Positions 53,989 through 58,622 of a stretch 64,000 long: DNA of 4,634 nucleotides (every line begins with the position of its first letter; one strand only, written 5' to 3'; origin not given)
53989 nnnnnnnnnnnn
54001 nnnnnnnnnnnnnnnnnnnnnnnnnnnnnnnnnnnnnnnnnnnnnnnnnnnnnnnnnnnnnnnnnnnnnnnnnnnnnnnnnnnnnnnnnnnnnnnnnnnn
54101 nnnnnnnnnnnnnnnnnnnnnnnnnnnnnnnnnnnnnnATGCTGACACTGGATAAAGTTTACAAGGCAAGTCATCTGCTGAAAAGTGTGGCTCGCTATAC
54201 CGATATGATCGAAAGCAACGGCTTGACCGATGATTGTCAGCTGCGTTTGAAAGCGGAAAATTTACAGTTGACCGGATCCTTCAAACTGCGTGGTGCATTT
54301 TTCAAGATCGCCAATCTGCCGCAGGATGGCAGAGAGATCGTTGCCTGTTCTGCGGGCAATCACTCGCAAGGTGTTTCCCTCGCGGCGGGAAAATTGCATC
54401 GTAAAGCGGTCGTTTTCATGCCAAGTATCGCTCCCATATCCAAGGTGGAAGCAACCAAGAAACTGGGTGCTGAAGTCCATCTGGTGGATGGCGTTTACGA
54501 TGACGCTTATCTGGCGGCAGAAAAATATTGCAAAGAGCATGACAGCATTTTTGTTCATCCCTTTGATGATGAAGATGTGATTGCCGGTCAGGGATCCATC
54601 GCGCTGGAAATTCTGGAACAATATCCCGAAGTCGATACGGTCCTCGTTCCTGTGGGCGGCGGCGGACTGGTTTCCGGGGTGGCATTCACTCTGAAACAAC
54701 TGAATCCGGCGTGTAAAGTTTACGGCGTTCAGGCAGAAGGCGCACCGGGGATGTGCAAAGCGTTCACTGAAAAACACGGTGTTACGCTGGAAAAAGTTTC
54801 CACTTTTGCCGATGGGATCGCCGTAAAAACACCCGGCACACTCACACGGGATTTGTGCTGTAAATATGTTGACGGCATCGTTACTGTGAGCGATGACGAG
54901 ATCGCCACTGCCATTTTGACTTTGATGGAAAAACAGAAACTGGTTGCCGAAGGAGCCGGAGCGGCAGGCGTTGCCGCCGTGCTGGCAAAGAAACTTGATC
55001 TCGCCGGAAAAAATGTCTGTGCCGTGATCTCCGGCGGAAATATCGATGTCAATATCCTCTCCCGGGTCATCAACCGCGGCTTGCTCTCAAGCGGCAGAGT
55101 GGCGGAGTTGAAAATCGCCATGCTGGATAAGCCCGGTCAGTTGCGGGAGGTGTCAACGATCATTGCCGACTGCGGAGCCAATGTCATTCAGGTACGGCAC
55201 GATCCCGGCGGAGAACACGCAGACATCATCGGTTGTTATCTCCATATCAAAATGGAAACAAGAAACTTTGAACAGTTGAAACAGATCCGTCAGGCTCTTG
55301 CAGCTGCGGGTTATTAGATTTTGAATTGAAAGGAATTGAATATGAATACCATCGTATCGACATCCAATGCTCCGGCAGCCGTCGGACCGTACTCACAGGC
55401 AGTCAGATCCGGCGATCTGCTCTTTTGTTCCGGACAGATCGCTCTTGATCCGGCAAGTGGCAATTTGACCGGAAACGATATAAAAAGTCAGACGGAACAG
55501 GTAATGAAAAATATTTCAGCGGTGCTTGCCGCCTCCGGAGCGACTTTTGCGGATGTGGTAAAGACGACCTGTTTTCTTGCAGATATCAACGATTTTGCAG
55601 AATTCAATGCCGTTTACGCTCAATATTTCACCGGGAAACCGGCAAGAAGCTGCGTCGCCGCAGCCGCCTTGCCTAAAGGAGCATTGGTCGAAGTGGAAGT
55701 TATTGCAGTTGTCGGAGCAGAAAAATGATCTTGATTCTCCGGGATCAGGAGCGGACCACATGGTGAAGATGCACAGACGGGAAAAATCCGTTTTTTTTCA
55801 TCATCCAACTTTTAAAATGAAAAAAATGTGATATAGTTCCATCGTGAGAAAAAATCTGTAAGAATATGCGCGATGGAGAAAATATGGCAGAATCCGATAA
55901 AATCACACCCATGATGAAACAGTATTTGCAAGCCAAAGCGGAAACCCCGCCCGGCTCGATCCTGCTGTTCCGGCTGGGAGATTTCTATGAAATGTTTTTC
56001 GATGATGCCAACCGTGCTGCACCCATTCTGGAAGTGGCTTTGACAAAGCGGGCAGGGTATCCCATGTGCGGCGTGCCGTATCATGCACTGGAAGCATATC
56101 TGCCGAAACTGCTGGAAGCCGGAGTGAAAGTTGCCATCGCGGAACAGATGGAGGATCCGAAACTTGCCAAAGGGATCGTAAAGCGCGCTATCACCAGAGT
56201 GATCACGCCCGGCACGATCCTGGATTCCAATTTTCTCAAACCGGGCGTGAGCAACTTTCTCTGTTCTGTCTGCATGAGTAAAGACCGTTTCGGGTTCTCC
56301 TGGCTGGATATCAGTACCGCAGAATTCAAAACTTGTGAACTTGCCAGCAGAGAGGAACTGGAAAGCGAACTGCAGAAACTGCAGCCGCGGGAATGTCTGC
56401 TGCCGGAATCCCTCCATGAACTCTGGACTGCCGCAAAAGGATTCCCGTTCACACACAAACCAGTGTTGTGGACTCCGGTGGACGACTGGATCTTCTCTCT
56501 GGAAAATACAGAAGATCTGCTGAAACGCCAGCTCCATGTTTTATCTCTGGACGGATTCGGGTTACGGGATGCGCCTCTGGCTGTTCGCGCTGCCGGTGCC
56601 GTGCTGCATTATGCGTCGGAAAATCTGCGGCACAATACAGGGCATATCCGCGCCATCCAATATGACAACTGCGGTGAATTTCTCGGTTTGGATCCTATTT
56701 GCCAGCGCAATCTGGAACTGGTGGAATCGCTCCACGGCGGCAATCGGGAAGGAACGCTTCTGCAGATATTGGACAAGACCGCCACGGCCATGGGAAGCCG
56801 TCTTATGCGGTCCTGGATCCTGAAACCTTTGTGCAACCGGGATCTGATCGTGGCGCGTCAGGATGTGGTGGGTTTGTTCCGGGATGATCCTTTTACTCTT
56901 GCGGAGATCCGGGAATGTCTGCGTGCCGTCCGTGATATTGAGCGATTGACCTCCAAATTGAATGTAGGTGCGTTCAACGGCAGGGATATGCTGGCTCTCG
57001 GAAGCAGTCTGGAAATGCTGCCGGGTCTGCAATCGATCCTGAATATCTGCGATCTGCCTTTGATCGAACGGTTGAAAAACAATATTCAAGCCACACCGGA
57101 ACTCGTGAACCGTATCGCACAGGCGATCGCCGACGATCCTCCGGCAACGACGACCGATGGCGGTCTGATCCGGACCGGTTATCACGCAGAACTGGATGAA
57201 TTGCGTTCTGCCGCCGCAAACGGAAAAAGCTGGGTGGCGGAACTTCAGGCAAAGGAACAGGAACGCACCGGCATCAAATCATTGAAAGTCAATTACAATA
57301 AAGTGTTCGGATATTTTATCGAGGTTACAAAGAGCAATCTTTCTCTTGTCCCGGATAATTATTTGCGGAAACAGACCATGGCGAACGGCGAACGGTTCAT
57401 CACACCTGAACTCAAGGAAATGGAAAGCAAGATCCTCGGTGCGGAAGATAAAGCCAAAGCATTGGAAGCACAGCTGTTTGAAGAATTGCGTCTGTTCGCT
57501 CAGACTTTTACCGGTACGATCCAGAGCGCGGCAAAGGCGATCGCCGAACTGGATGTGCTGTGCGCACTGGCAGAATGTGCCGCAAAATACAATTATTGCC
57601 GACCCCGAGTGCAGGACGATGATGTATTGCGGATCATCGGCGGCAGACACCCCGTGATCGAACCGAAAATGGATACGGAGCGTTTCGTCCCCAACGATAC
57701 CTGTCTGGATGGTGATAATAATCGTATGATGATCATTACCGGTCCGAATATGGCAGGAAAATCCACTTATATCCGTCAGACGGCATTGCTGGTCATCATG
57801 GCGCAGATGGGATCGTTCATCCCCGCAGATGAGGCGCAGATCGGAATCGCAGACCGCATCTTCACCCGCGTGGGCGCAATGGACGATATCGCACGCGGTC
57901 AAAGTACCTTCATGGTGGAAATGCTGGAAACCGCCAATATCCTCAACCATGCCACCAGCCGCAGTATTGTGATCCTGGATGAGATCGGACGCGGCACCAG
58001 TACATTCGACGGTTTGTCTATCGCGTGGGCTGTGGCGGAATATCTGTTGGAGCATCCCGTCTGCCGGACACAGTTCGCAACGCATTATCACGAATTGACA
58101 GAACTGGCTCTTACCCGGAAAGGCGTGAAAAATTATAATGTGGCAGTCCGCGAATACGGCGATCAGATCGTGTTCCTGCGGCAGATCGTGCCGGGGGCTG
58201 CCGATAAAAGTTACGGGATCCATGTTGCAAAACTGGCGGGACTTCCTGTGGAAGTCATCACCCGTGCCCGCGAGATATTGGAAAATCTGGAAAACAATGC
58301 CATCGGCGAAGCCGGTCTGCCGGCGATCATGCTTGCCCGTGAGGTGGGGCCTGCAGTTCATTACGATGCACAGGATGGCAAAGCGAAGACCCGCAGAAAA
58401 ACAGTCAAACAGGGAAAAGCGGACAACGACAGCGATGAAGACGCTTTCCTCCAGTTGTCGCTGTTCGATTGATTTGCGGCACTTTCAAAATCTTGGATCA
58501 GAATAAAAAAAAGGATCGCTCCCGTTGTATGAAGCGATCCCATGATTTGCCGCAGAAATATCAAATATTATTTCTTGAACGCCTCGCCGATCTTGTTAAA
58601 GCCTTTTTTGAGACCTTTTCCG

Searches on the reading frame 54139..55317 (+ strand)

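Call 9: search_protein_families(library=ncbifam, proteins=[window:54139-55317:+])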
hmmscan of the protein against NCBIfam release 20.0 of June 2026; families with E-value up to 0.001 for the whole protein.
window:54139-55317:+ (392 aa): 38 families (the best 25 are shown)
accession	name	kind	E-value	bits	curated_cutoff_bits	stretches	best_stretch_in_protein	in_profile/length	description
TIGR01127.1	ilvA_1Cterm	equivalog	2.5e-129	431.6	378.75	1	25-392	5-376/380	threonine ammonia-lyase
NF005600.0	PRK07334.1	equivalog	9.2e-116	386.8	496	1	1-392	9-402/408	threonine ammonia-lyase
NF006389.0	PRK08638.1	equivalog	1.3e-98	330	453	1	2-313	9-326/333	bifunctional threonine ammonia-lyase/L-serine ammonia-lyase TdcB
NF006390.0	PRK08639.1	equivalog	7.2e-88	295.3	421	1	3-338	8-351/418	threonine ammonia-lyase IlvA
NF006674.0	PRK09224.1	subfamily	5.1e-87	292.7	577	1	17-392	22-398/508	threonine ammonia-lyase IlvA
TIGR02079.1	THD1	equivalog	1.2e-82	277.9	440.55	1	6-338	2-343/410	threonine ammonia-lyase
TIGR01124.1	ilvA_2Cterm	equivalog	3.9e-81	273.1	411.3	1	32-391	31-389/499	threonine ammonia-lyase, biosynthetic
NF005680.0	PRK07476.1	equivalog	2.2e-80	270.1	413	1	2-313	5-322/326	hydroxyectoine utilization dehydratase EutB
NF009130.0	PRK12483.1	subfamily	4.5e-77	259.8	801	1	17-376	34-400/521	threonine ammonia-lyase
NF005292.0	PRK06815.1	equivalog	2.1e-75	253.7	371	1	4-311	5-317/320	threonine/serine dehydratase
NF005454.0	PRK07048.1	equivalog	2.3e-72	243.9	452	1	2-312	7-321/324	threo-3-hydroxy-L-aspartate ammonia-lyase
TIGR02991.1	ectoine_eutB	equivalog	4e-71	239.6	413.35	1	3-312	2-316/317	hydroxyectoine utilization dehydratase EutB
NF006094.0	PRK08246.1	subfamily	2.5e-68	230.8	331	1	3-305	6-307/310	serine/threonine dehydratase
NF006455.0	PRK08813.1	equivalog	3.9e-64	217.2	489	1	35-311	50-319/374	threonine dehydratase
NF045641.2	BHydaspDhtseBhcB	equivalog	4e-56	190.4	550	1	3-307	3-310/312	beta-hydroxyaspartate dehydratase BhcB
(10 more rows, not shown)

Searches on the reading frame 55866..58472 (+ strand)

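Call 9: search_protein_families(library=ncbifam, proteins=[window:55866-58472:+])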
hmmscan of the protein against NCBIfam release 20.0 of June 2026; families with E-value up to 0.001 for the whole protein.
window:55866-58472:+ (868 aa): 4 families
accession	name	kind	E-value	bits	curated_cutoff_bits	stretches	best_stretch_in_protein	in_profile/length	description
NF003810.1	PRK05399.1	equivalog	0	1048.8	480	1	14-809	2-793/793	DNA mismatch repair protein MutS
TIGR01070.1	mutS1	equivalog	2.3e-292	972.3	641.7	1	14-813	2-786/840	DNA mismatch repair protein MutS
TIGR01069.2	mutS2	equivalog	1.6e-54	185.5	400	1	511-809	222-515/790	endonuclease MutS2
NF052383.1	ATPase_KamC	equivalog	3.1e-54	184.6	300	1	332-747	43-434/508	lysine 5,6-aminomutase reactivase ATPase KamC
